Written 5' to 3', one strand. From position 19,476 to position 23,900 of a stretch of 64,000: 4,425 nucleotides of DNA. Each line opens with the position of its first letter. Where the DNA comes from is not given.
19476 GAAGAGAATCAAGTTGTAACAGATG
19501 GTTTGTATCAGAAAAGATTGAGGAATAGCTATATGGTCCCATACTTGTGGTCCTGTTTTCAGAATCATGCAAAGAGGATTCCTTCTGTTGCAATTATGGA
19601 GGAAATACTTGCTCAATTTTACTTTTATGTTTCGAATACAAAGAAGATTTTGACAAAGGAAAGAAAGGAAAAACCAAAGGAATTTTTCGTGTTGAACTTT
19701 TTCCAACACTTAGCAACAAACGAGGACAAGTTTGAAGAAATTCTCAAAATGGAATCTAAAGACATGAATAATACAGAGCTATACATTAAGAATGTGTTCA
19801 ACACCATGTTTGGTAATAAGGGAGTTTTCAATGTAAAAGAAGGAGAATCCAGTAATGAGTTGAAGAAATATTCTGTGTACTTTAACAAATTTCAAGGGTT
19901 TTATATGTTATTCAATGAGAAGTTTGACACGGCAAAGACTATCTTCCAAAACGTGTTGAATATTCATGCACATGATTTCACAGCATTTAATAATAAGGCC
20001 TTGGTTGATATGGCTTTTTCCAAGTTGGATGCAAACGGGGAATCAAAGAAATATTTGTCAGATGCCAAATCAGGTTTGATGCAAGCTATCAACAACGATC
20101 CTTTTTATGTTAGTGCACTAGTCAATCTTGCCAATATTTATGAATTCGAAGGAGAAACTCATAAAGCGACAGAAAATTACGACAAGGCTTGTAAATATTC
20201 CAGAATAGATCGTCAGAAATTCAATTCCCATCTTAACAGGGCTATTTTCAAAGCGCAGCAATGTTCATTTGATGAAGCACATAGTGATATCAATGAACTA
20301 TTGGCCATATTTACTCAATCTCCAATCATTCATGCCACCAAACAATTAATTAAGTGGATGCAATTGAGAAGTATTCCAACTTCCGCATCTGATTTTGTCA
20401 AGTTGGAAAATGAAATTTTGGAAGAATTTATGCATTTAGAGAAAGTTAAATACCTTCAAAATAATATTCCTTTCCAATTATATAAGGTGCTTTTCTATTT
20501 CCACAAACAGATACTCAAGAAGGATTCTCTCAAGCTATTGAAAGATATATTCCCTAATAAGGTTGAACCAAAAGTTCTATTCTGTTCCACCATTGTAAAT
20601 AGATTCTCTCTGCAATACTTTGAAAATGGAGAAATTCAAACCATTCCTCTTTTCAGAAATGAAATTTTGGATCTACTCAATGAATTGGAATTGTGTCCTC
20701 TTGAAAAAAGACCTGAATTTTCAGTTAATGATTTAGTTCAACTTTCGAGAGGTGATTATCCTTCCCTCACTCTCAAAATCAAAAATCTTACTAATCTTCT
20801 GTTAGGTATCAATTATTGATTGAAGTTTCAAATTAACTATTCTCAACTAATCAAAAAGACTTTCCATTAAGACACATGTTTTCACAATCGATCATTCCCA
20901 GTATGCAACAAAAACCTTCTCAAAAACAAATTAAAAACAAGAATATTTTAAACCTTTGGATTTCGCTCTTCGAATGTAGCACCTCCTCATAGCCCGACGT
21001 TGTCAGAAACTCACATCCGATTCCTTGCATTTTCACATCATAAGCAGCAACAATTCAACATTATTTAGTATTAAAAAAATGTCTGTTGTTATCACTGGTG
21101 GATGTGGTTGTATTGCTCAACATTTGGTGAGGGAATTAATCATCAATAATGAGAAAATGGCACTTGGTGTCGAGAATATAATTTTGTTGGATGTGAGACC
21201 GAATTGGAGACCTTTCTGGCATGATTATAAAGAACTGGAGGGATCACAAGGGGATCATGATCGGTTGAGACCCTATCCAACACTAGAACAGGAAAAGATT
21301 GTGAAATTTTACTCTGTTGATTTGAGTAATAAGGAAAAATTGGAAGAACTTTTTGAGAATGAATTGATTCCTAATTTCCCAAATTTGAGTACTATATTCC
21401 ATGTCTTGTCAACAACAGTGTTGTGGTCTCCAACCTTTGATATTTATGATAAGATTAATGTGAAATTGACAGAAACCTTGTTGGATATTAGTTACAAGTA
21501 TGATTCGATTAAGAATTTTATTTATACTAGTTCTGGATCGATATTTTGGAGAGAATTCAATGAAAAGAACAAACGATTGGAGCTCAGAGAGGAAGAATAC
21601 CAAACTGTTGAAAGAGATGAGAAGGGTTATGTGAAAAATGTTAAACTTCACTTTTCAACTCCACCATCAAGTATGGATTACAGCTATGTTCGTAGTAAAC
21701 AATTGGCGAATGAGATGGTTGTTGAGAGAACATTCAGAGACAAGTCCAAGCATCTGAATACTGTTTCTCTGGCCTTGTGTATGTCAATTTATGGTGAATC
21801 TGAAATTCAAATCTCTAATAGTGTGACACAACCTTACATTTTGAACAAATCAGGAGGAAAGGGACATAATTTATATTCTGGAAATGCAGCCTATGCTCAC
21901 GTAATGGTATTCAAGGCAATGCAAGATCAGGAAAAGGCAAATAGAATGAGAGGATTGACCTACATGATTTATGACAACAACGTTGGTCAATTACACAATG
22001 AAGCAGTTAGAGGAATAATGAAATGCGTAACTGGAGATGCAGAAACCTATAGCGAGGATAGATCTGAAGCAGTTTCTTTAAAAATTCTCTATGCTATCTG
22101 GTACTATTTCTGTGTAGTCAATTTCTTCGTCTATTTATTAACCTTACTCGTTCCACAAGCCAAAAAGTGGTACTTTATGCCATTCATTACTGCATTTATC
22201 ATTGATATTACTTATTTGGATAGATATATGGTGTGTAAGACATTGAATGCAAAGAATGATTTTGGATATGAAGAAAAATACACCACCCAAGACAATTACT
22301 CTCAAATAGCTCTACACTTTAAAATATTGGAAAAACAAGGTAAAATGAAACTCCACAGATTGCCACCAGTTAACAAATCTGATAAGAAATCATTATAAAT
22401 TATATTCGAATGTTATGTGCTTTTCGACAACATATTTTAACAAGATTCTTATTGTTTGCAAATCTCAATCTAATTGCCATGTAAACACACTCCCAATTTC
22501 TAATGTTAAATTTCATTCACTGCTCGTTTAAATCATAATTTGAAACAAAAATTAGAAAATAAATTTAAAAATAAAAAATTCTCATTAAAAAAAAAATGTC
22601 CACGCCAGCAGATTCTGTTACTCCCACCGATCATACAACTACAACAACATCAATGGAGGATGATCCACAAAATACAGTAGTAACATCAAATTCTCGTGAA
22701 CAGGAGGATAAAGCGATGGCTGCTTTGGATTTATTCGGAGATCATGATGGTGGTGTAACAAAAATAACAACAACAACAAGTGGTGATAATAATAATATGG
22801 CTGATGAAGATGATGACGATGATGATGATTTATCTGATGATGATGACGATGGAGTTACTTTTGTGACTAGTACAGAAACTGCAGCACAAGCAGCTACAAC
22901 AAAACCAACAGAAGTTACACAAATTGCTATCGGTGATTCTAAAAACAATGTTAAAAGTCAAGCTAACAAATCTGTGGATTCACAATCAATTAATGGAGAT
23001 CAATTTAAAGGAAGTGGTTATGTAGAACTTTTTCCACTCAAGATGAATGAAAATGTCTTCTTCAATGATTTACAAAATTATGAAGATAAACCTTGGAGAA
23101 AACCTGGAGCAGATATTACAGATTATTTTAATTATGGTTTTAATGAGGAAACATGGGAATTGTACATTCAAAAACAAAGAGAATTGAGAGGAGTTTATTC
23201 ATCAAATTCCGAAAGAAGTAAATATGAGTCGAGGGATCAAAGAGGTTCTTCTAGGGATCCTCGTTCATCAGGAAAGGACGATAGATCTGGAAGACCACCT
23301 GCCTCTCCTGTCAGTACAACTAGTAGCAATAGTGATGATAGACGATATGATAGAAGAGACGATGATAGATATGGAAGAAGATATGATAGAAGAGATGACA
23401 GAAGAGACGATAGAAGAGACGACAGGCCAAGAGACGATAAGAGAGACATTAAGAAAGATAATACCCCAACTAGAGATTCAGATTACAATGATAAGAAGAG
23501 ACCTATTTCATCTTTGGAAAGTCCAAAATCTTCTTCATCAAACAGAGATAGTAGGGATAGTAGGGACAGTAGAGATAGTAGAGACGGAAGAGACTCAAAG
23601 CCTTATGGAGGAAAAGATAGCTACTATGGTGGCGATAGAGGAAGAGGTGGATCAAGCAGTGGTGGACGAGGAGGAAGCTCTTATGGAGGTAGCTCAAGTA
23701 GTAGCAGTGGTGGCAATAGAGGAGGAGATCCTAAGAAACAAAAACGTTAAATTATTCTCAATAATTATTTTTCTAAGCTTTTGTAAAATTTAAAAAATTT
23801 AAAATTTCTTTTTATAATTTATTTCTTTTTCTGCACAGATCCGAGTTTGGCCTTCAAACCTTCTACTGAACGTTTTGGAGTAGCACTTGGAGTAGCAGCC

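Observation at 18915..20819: Protein-kinase remnants spread over three frames and fused to a TPR protein (pseudokinase or decaying gene)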

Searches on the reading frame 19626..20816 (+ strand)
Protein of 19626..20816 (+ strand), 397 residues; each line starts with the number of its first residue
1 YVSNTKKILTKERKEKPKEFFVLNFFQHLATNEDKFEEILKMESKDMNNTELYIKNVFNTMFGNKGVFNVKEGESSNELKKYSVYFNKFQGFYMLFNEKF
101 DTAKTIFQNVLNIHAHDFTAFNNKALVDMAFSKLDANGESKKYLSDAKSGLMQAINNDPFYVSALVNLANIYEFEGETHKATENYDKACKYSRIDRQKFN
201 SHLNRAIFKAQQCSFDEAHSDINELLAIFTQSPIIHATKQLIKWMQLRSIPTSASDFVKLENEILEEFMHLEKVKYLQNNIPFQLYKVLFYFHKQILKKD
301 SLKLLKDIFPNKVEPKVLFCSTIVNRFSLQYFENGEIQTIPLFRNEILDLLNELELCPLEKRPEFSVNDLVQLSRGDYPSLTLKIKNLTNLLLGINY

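Call 34: search_protein_representatives(protein=window:19626-20816:+)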
Query: 397 residues. Proteins with E-value up to 0.001 (for the whole library): 117; up to 1e-10: 2; up to 1e-30: 2. The best 117 are listed.
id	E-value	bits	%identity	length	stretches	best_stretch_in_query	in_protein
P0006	3.7e-96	339.3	98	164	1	226-387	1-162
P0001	1.1e-32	130.4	100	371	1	1-69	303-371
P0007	1.6e-10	57.4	28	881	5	144-240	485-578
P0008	6.7e-10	55.4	27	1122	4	98-259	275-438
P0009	3.2e-09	53.2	35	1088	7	137-201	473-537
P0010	5.8e-09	52.3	40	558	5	153-229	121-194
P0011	7.0e-09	52.1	28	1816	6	151-239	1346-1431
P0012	7.3e-08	48.7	26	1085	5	142-226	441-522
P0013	1.7e-07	47.5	27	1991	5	146-229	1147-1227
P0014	3.5e-07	46.5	26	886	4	145-244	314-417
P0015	4.6e-07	46.1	32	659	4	134-190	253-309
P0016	6.1e-07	45.7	28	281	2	150-248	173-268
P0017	6.7e-07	45.5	24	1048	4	144-231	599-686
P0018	7.5e-07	45.4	27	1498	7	150-257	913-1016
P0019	7.6e-07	45.4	28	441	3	141-228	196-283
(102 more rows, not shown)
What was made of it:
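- Tried and rejected: The exhaustive search (call 34) is the one I rely on.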

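Call 42: search_protein_families(library=pfam, max_evalue=0.001, proteins=[P0007, P0008, P0009, P0010, P0006])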
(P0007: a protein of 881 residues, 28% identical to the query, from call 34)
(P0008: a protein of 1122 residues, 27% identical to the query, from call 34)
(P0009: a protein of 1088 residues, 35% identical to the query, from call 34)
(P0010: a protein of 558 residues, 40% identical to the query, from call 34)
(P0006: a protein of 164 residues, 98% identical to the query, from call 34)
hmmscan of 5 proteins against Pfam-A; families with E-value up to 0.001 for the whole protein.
P0007 (881 aa): 24 families
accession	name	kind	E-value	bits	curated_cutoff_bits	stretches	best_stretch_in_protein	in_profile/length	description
PF00515.34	TPR_1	-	1.3e-119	386.1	27.8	12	367-400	1-34/34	Tetratricopeptide repeat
PF13414.12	TPR_11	-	6.3e-117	381.5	26.8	12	612-653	1-42/42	TPR repeat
PF07719.23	TPR_2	-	5.2e-96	307.4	27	12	605-638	1-34/34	Tetratricopeptide repeat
PF13431.12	TPR_17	-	7.5e-75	241.5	24.4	10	390-422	2-34/34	Tetratricopeptide repeat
PF13181.12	TPR_8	-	2.6e-70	227.1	25.7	9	401-434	1-34/34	Tetratricopeptide repeat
PF13432.12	TPR_16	-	5.7e-51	170.9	32.7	9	576-639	2-65/65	Tetratricopeptide repeat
PF13424.12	TPR_12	-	8.8e-43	144.8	30.1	9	605-670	3-76/77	Tetratricopeptide repeat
PF13428.12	TPR_14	-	1.9e-33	111.9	23.5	2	504-541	2-39/44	Tetratricopeptide repeat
PF13371.12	TPR_9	-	1.3e-29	102.4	35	4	444-506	4-66/73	Tetratricopeptide repeat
PF13174.12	TPR_6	-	5.4e-25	86.7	26.3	0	403-433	2-32/33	Tetratricopeptide repeat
PF14559.12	TPR_19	-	3.9e-24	85.2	25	2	481-538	3-60/68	Tetratricopeptide repeat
PF13374.12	TPR_10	-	2e-19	69.4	27.5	0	367-395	2-30/42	Tetratricopeptide repeat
PF25575.1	TPR_BSK1_C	-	8.1e-19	68.1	42.2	0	417-472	58-114/118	Serine/threonine-protein kinase BSK1-like, TPR repeats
PF24575.1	TPR_Slam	-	7.1e-10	39.7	35.2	0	711-760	51-100/104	Surface lipoprotein assembly modifier, N-terminal TPR repeats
PF07721.20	TPR_4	-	2.3e-09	37.4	27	0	605-624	1-20/26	Tetratricopeptide repeat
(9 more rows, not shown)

P0008 (1122 aa): 25 families
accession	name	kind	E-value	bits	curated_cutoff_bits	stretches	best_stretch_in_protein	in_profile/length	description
PF00515.34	TPR_1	-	7.8e-130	418.4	27.8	13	345-378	1-34/34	Tetratricopeptide repeat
PF07719.23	TPR_2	-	2.9e-100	320.6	27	9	345-378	1-34/34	Tetratricopeptide repeat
PF13414.12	TPR_11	-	1.2e-97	319.8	26.8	10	391-426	6-41/42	TPR repeat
PF13181.12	TPR_8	-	7.6e-84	269.3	25.7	6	347-378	3-34/34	Tetratricopeptide repeat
PF13431.12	TPR_17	-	1.4e-76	246.9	24.4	4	335-365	3-33/34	Tetratricopeptide repeat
PF13371.12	TPR_9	-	5.5e-59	196.6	35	10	394-445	10-61/73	Tetratricopeptide repeat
PF13432.12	TPR_16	-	8.6e-59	195.9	32.7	6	385-444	3-62/65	Tetratricopeptide repeat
PF13424.12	TPR_12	-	9e-50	167.2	30.1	5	345-408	3-74/77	Tetratricopeptide repeat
PF00069.31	Pkinase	-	5.2e-38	131.4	31.7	1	25-280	10-255/263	Protein kinase domain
PF13428.12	TPR_14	-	1.8e-36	121.2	23.5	0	520-555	6-41/44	Tetratricopeptide repeat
PF14559.12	TPR_19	-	4.6e-31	107.4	25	4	393-450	5-61/68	Tetratricopeptide repeat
PF07714.23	PK_Tyr_Ser-Thr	-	5.3e-26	91.9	23.1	1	25-277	10-249/258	Protein tyrosine and serine/threonine kinase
PF13374.12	TPR_10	-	3.8e-21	74.8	27.5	1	345-373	2-30/42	Tetratricopeptide repeat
PF12569.14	NatA_aux_su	-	2.8e-19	69.9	33.3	1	321-378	202-259/515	N-terminal acetyltransferase A, auxiliary subunit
PF01239.28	PPTA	-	1.1e-17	62.9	29.5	0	396-425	2-31/32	Protein prenyltransferase alpha subunit repeat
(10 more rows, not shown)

P0009 (1088 aa): 45 families (the best 25 are shown)
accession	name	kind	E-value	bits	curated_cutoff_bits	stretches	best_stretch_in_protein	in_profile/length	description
PF00515.34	TPR_1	-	3.5e-92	299.2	27.8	10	975-1007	2-34/34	Tetratricopeptide repeat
PF07719.23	TPR_2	-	8.2e-87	278.7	27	8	975-1007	2-34/34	Tetratricopeptide repeat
PF13431.12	TPR_17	-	3.3e-85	273.8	24.4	7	1030-1063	1-34/34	Tetratricopeptide repeat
PF13414.12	TPR_11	-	4.7e-85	279.5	26.8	9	981-1018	1-38/42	TPR repeat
PF13181.12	TPR_8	-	2.6e-74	239.5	25.7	7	975-1007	2-34/34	Tetratricopeptide repeat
PF14559.12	TPR_19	-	2.8e-69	229.8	25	9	953-1014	4-64/68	Tetratricopeptide repeat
PF13432.12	TPR_16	-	7e-66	218.6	32.7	7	538-598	3-63/65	Tetratricopeptide repeat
PF13428.12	TPR_14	-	5.7e-61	197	23.5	3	702-745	1-44/44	Tetratricopeptide repeat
PF13424.12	TPR_12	-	5.7e-60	199.9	30.1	5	566-630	3-75/77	Tetratricopeptide repeat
PF13176.12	TPR_7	-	2.4e-53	174.1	27.9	1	976-1006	1-31/36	Tetratricopeptide repeat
PF13374.12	TPR_10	-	3.5e-40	135.3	27.5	1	940-968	2-30/42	Tetratricopeptide repeat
PF23914.1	TPR_CcmH_CycH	-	5.1e-40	137.3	42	5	834-932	46-147/158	Cytochrome c-type biogenesis protein H TPR domain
PF13174.12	TPR_6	-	6.3e-32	108.5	26.3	0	979-1006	5-32/33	Tetratricopeptide repeat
PF13371.12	TPR_9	-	1.1e-30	105.8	35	0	846-906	3-63/73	Tetratricopeptide repeat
PF12895.13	ANAPC3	-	4.9e-26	91.3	27.2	0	893-966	10-82/82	Anaphase-promoting complex, cyclosome, subunit 3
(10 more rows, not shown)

P0010 (558 aa): 42 families (the best 25 are shown)
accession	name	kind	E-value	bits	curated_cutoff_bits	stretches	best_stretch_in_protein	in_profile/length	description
PF00515.34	TPR_1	-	5.3e-74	241.7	27.8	7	63-94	2-33/34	Tetratricopeptide repeat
PF07719.23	TPR_2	-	1e-68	222.2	27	7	64-94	3-33/34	Tetratricopeptide repeat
PF13414.12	TPR_11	-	1.9e-64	213.5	26.8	6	69-110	1-42/42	TPR repeat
PF13181.12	TPR_8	-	2.9e-52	170.8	25.7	6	30-60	3-33/34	Tetratricopeptide repeat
PF13424.12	TPR_12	-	1.6e-46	156.8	30.1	4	29-93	4-76/77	Tetratricopeptide repeat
PF13176.12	TPR_7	-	4.7e-44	145.2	27.9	4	64-94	1-31/36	Tetratricopeptide repeat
PF13431.12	TPR_17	-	7.7e-44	144.8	24.4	5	51-83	2-34/34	Tetratricopeptide repeat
PF13432.12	TPR_16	-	3.7e-36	123.6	32.7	4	33-94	2-63/65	Tetratricopeptide repeat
PF13428.12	TPR_14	-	3.5e-35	117.3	23.5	1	30-62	3-35/44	Tetratricopeptide repeat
PF14559.12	TPR_19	-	2.3e-34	117.9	25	5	74-128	3-57/68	Tetratricopeptide repeat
PF13374.12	TPR_10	-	5.4e-28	96.6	27.5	0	63-91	3-31/42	Tetratricopeptide repeat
PF13371.12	TPR_9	-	4.7e-25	87.8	35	2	34-96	1-63/73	Tetratricopeptide repeat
PF12895.13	ANAPC3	-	7.9e-21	74.6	27.2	4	176-257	1-81/82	Anaphase-promoting complex, cyclosome, subunit 3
PF13174.12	TPR_6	-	3.3e-20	71.7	26.3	0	31-59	3-31/33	Tetratricopeptide repeat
PF06552.18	TOM20_plant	-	3.6e-18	66.5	20.6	0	147-183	52-88/187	Plant specific mitochondrial import receptor subunit TOM20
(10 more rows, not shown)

P0006 (164 aa): 0 families
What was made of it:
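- On Tetratricopeptide repeat (TPR) proteins: The exhaustive search hits genuine multi-TPR proteins at E = 1.6e-10 and weaker (calls 34, 42).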

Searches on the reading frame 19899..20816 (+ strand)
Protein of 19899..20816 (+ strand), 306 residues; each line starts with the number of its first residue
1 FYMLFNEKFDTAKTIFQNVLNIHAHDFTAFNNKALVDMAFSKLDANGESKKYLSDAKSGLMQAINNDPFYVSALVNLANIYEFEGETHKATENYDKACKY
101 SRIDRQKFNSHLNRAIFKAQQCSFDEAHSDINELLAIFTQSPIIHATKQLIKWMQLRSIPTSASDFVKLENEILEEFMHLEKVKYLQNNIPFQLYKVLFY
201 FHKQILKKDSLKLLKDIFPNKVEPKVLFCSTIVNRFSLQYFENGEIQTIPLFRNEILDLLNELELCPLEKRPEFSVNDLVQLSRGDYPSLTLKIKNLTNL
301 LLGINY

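Call 51: find_homologous_proteins(query=window:19899-20816:+, max_evalue=0.001)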
Query window:19899-20816:+: 778 candidates shared short words with the query, none scored E <= 0.001.

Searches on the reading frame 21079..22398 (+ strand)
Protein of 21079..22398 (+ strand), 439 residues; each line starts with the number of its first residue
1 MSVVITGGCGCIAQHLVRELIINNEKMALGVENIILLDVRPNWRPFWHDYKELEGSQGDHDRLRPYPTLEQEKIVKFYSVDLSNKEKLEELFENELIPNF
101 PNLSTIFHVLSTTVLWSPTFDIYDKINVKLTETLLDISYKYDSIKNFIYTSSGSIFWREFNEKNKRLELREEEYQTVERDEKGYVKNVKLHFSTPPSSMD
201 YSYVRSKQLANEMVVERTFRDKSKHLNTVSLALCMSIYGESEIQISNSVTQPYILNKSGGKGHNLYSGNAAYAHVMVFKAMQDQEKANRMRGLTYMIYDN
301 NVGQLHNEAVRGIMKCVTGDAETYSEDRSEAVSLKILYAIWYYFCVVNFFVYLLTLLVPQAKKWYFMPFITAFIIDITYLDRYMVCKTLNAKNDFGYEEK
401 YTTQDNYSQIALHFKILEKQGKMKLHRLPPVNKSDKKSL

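Call 23: search_protein_families(library=pfam, max_evalue=0.01, proteins=[P0002, window:21079-22398:+])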
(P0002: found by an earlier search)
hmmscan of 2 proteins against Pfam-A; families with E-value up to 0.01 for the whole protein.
P0002 (465 aa): 3 families
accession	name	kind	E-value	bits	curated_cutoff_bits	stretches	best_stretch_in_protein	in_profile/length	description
PF00069.31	Pkinase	-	3.1e-14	53.4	31.7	1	47-232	20-195/263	Protein kinase domain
PF07714.23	PK_Tyr_Ser-Thr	-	5.6e-13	49.2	23.1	1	44-181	20-146/258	Protein tyrosine and serine/threonine kinase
PF17667.7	Pkinase_fungal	-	0.0038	16.4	24.1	1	147-182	303-337/387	Fungal protein kinase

window:21079-22398:+ (439 aa): 4 families
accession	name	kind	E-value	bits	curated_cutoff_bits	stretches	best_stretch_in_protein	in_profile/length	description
PF01073.25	3Beta_HSD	-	1.2e-20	74.1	22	1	4-304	1-255/280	3-beta hydroxysteroid dehydrogenase/isomerase family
PF01370.27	Epimerase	-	6e-07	29.6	20.9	1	3-156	1-119/240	NAD dependent epimerase/dehydratase family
PF07993.18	NAD_binding_4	-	2.8e-06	27.1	20.1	1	5-221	1-194/258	Male sterility protein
PF08659.16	KR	-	0.0046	17.3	22.6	1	3-158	3-142/180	KR domain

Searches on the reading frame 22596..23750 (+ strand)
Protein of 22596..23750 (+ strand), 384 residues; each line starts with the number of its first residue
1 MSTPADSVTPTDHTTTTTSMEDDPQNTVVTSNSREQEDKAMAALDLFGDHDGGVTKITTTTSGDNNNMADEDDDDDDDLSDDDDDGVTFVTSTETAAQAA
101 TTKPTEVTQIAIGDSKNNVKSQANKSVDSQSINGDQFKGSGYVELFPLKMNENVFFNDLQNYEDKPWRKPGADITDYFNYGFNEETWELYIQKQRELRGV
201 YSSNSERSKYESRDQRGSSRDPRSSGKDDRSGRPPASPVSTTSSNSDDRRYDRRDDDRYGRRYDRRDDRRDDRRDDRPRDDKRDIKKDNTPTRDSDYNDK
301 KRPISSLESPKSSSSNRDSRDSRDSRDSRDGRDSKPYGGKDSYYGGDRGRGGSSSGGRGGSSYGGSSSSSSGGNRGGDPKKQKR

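Call 23: search_protein_families(library=pfam, max_evalue=0.01, proteins=[P0002])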
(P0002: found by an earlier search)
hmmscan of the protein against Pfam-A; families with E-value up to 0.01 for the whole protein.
P0002 (465 aa): 3 families
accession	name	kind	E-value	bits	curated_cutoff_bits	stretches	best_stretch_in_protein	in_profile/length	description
PF00069.31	Pkinase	-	3.1e-14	53.4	31.7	1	47-232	20-195/263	Protein kinase domain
PF07714.23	PK_Tyr_Ser-Thr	-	5.6e-13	49.2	23.1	1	44-181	20-146/258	Protein tyrosine and serine/threonine kinase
PF17667.7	Pkinase_fungal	-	0.0038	16.4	24.1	1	147-182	303-337/387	Fungal protein kinase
